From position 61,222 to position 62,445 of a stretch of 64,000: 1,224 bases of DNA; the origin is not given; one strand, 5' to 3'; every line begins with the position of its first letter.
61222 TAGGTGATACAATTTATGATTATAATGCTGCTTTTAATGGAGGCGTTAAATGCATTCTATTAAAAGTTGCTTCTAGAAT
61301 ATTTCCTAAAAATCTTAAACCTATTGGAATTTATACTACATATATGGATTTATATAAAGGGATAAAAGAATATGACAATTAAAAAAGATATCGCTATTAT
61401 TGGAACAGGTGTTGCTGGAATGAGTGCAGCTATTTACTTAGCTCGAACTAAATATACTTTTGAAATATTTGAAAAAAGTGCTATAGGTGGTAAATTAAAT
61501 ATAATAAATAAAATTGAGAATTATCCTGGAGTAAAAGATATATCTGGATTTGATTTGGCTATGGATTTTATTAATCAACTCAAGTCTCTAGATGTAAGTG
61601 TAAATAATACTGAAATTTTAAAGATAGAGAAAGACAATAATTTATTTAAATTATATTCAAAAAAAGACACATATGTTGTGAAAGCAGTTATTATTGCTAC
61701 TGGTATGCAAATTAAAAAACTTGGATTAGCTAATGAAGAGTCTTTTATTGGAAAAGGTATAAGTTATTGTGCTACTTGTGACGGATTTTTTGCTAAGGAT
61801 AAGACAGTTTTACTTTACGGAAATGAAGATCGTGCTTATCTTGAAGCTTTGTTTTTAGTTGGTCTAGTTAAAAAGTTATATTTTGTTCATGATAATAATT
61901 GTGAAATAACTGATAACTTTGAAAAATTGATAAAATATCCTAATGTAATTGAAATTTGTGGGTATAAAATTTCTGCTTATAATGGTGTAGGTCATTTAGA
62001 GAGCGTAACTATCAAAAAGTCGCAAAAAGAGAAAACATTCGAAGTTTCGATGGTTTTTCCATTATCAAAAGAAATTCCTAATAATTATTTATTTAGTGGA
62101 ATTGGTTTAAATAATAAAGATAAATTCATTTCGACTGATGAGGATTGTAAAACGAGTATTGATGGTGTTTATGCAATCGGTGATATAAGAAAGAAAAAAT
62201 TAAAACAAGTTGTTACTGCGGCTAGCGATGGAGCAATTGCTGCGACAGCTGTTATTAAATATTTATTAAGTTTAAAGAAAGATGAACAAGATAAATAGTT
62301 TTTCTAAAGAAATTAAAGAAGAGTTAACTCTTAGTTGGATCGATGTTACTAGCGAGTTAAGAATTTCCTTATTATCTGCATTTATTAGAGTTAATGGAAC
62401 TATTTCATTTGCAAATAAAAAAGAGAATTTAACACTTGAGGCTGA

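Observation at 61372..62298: TrxB-like flavoprotein with intact CATCDG redox site but degenerate NADPH-binding motifs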

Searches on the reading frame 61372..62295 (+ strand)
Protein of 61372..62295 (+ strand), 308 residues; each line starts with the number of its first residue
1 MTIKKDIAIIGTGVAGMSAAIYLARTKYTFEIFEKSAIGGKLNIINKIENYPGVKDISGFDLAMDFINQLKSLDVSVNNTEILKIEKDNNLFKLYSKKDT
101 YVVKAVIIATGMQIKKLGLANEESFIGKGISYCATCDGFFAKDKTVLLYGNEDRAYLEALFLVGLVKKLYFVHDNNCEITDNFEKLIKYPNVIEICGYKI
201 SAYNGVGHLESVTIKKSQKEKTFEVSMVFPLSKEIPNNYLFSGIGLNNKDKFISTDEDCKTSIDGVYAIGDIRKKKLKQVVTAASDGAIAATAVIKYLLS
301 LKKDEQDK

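Call 3: search_protein_families(library=pfam, proteins=[window:61372-62295:+], max_evalue=0.01)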
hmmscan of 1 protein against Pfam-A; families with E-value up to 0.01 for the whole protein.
window:61372-62295:+ (308 aa): 9 families
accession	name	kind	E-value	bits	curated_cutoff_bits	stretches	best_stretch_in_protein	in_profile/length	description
PF07992.20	Pyr_redox_2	-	1.6e-28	100.4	26.1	1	5-287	1-291/291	Pyridine nucleotide-disulphide oxidoreductase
PF13738.12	Pyr_redox_3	-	3.1e-08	33.7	30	1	72-140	95-163/305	Pyridine nucleotide-disulphide oxidoreductase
PF01266.30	DAO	-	1.2e-06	28.8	27.9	1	6-39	1-35/353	FAD dependent oxidoreductase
PF13450.12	NAD_binding_8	-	8.3e-06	26.4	21.9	1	9-42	1-35/68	NAD(P)-binding Rossmann-like domain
PF03486.20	HI0933_like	-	3.3e-05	23.9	50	0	6-43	2-40/244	HI0933-like protein Rossmann domain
PF00890.30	FAD_binding_2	-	6.1e-05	22.8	20.4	1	6-35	1-30/414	FAD binding domain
PF13454.12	NAD_binding_9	-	0.00072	20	21.8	0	8-39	1-36/155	FAD-NAD(P)-binding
PF01946.23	Thi4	-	0.0015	18.3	26.2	1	4-40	17-55/235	Thi4 family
PF01134.28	GIDA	-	0.002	17.7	22.1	0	6-33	1-28/391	Glucose inhibited division protein A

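Call 4: search_protein_families(library=ncbifam, proteins=[window:61372-62295:+], max_evalue=0.01)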
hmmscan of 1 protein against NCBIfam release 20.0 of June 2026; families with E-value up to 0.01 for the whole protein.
window:61372-62295:+ (308 aa): 77 families (the best 25 are shown)
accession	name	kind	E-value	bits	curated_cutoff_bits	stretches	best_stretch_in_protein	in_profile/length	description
TIGR01292.1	TRX_reduct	equivalog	1.2e-78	264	343.45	1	6-298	2-300/300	thioredoxin-disulfide reductase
TIGR03143.1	AhpF_homolog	hypoth_equivalog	3.7e-60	204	687.65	1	6-303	6-313/555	putative alkyl hydroperoxide reductase F subunit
TIGR03140.1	AhpF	equivalog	7.1e-40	137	502.9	1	4-299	212-513/515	alkyl hydroperoxide reductase subunit F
NF007614.0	PRK10262.1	equivalog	2.1e-35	122.4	644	1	5-301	7-317/321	thioredoxin-disulfide reductase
TIGR01350.1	lipoamide_DH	equivalog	1.5e-12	47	408.8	2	178-295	212-330/461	dihydrolipoyl dehydrogenase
TIGR04018.1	Bthiol_YpdA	hypoth_equivalog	8.7e-11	41.2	339.9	2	71-276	83-292/316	YpdA family putative bacillithiol disulfide reductase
TIGR01316.1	gltA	equivalog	1.6e-10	40.4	471.75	2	217-298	368-449/449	NADPH-dependent glutamate synthase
TIGR01317.1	GOGAT_sm_gam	subfamily_domain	2.9e-10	39.6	447.7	1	204-300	384-480/485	glutamate synthase small subunit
NF010590.0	PRK13984.1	equivalog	6.3e-10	37.8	946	1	4-114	288-385/611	putative oxidoreductase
NF009409.0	PRK12770.1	subfamily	6.4e-10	38.6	343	2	4-43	18-57/360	putative glutamate synthase subunit beta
NF004945.0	PRK06292.2-3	equivalog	8.1e-10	38.2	494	1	68-297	99-328/457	dihydrolipoyl dehydrogenase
NF009410.0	PRK12771.1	subfamily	1.5e-09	37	516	1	5-42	139-177/566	NAD(P)-binding protein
NF009414.0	PRK12778.1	equivalog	2.2e-08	32.8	1103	2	241-299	694-750/752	bifunctional dihydroorotate dehydrogenase B NAD binding subunit/NADPH-dependent glutamate synthase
TIGR03315.1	Se_ygfK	equivalog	4.9e-08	30.9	835.3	1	4-69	537-592/1012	putative selenate reductase subunit YgfK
TIGR00275.1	TIGR00275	subfamily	1.3e-07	30.8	183.8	2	7-43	1-38/401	aminoacetone oxidase family FAD-binding enzyme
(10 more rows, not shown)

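Call 5: search_solved_structures(query=window:61372-62295:+, max_evalue=0.00001, show_alignments=3)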
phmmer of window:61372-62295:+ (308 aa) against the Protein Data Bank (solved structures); distinct sequences matched with E-value up to 0.00001: 64 (the best 60 are shown).
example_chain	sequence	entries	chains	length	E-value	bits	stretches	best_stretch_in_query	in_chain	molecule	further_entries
7jyp_A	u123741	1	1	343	1.5e-46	162.7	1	6-294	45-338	Thioredoxin reductase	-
4gcm_A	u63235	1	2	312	3.8e-46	161.4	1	3-301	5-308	Thioredoxin reductase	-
5uwy_A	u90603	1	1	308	4.4e-46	161.2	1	6-301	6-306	Thioredoxin reductase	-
7aaw_A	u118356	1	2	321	2.5e-44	155.4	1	6-301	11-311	Thioredoxin reductase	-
5mh4_A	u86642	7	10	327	1.4e-43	153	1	4-301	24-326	Thioredoxin reductase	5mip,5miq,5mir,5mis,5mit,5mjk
4zn0_A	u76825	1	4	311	4.5e-43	151.3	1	5-299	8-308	Thioredoxin reductase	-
2q0k_A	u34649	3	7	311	4.1e-42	148.1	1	6-298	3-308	Thioredoxin reductase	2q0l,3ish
3r9u_A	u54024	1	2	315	7.1e-40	140.8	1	5-301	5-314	Thioredoxin reductase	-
6bwt_A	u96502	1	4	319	1.6e-37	133.1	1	7-301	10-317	Thioredoxin reductase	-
3cty_A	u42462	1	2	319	2e-36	129.5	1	6-295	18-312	Thioredoxin reductase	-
31lc_A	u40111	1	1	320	1.4e-34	123.4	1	7-302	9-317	Thioredoxin reductase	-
5j60_A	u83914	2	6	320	4e-34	121.9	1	6-303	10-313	Thioredoxin reductase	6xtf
2q7v_A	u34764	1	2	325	4.5e-34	121.8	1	6-303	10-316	Thioredoxin reductase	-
5u63_A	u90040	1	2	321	1.9e-33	119.7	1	7-298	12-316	Thioredoxin reductase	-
5uth_A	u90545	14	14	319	5.6e-33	118.2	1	5-294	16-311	Thioredoxin reductase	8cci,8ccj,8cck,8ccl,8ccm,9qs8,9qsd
6gna_A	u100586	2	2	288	2.4e-31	112.8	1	5-297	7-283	Thioredoxin reductase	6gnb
6gnc_A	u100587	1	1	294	3e-31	112.5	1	5-303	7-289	Thioredoxin reductase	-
6gnd_A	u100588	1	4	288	6.7e-30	108.1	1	5-297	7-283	Thioredoxin reductase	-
5nii_A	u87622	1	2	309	8.5e-23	84.8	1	6-298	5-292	Thioredoxin reductase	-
4ntc_A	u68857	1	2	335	1.1e-09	41.7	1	5-298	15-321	GliT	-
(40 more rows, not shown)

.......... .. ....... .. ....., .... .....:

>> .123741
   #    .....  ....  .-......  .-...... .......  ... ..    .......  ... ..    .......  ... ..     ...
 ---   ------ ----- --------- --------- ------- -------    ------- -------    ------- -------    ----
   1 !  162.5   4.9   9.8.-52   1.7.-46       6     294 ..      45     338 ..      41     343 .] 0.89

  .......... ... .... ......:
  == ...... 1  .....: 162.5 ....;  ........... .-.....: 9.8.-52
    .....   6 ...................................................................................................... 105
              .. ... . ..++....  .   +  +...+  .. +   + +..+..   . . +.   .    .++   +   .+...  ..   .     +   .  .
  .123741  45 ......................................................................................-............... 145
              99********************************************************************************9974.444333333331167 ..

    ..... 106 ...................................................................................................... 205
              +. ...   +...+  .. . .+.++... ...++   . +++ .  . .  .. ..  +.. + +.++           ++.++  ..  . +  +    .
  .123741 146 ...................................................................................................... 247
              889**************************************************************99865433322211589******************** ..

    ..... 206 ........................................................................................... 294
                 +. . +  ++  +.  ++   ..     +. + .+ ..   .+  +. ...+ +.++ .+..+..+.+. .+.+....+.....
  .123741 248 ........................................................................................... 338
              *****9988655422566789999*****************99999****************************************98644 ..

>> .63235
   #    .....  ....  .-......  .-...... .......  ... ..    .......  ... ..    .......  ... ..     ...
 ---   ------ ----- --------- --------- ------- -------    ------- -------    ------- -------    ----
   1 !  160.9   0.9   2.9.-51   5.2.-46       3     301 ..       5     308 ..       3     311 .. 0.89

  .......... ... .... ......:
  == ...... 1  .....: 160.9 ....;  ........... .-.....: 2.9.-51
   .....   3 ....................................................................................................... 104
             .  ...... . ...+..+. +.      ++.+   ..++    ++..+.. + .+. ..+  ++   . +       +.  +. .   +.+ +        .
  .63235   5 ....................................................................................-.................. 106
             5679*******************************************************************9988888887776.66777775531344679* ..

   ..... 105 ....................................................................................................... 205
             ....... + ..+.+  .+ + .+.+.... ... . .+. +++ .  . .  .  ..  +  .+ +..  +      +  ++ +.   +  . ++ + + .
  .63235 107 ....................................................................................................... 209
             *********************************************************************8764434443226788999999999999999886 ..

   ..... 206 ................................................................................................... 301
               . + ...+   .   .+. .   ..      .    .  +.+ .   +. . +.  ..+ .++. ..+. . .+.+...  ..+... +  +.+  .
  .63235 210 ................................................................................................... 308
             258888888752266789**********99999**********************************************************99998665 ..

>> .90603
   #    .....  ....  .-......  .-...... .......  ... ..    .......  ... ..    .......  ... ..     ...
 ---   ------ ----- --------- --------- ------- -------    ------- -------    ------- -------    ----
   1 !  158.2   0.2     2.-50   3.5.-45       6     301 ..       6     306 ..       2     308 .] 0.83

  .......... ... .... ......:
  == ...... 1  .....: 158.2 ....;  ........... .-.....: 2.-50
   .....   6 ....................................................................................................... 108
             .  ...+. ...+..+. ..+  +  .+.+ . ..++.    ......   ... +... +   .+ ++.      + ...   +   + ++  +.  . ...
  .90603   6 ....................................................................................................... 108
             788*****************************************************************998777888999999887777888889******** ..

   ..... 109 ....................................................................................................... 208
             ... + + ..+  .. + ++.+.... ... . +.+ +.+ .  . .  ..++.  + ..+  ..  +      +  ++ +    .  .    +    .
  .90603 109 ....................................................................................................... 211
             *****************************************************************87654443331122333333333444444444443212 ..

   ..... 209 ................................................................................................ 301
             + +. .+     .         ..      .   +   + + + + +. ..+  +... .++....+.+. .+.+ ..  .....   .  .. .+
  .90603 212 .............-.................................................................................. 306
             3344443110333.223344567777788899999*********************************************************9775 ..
